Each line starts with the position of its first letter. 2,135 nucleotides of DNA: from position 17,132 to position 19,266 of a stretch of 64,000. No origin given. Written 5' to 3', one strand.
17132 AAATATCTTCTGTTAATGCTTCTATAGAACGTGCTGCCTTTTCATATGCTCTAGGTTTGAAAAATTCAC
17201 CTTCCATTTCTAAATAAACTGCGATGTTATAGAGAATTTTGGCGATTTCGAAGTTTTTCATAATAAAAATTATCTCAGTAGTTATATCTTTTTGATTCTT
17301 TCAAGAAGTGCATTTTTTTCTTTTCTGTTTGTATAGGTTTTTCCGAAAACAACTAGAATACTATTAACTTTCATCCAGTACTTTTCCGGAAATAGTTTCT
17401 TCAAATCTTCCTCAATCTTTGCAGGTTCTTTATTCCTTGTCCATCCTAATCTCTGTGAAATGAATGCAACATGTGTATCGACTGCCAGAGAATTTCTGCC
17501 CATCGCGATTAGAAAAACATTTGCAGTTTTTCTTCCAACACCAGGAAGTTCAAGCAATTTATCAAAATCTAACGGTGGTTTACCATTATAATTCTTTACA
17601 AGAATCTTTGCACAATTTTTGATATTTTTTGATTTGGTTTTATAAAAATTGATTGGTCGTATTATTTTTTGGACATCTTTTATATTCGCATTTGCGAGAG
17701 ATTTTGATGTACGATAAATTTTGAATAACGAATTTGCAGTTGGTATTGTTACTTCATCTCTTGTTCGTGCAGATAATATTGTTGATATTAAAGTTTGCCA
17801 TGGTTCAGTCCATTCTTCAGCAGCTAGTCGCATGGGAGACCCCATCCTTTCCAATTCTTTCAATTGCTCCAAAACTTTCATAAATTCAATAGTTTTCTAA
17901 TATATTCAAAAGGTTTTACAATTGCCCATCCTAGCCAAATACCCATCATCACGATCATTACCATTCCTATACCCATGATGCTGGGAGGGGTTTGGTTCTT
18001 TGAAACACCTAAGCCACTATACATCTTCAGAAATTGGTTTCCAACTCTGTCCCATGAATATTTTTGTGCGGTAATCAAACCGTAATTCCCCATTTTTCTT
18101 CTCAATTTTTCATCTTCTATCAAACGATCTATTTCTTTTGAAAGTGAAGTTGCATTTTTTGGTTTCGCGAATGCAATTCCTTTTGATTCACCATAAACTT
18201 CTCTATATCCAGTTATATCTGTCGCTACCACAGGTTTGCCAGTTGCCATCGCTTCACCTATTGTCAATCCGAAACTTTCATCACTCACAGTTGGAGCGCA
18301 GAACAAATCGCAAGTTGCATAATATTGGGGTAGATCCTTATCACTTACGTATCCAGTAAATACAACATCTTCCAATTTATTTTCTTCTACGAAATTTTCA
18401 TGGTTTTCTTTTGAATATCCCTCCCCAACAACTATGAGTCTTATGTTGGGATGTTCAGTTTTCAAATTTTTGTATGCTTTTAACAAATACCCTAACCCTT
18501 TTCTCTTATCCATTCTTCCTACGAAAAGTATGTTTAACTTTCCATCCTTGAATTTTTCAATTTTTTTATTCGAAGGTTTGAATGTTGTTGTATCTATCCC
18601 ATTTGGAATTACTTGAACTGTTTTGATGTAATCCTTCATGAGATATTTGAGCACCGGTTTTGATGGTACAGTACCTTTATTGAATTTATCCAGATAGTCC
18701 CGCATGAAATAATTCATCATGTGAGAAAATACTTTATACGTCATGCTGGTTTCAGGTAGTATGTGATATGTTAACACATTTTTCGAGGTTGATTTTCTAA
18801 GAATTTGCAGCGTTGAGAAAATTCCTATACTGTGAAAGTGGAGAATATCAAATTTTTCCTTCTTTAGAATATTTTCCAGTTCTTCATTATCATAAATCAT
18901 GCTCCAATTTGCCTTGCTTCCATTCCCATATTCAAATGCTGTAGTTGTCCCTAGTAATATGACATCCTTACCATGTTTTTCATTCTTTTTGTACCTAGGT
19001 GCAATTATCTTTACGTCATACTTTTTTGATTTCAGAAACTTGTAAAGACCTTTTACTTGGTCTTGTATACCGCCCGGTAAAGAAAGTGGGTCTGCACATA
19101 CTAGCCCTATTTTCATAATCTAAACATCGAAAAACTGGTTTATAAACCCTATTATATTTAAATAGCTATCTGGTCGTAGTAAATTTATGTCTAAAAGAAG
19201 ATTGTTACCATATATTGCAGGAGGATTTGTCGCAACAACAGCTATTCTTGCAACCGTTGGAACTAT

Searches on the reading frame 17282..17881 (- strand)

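Call 15: search_protein_families(library=pfam, proteins=[window:17282-17881:-], max_evalue=0.001)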
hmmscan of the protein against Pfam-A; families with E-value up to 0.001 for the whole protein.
window:17282-17881:- (199 aa): 2 families
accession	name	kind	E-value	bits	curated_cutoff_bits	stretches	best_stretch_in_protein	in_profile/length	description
PF00730.31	HhH-GPD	-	1.6e-23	83.5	26.2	1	32-165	1-107/108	HhH-GPD superfamily base excision DNA repair protein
PF00633.29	HHH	-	4.1e-06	26.8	24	1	98-124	2-28/30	Helix-hairpin-helix motif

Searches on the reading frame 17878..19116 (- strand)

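Call 15: search_protein_families(library=pfam, proteins=[window:17878-19116:-], max_evalue=0.001)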
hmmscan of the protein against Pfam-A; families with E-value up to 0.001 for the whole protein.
window:17878-19116:- (412 aa): 6 families
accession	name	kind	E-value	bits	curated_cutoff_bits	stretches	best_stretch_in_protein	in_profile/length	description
PF00534.26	Glycos_transf_1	-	1.3e-43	148.9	26.4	1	181-346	3-169/172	Glycosyl transferases group 1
PF13692.12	Glyco_trans_1_4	-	4.9e-34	118.1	27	1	195-335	3-142/142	Glycosyl transferases group 1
PF13439.12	Glyco_transf_4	-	1.2e-16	61.6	28.5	1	14-177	1-169/170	Glycosyltransferase Family 4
PF13524.12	Glyco_trans_1_2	-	1.4e-09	38.4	25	1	218-363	9-143/144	Glycosyl transferase-like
PF20706.3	GT4-conflict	-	4.7e-09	36.1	26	1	174-308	181-320/385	Family 4 Glycosyltransferase in conflict systems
PF13477.12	Glyco_trans_4_2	-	6e-05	23.7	23.4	1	25-120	17-109/139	Glycosyl transferase 4-like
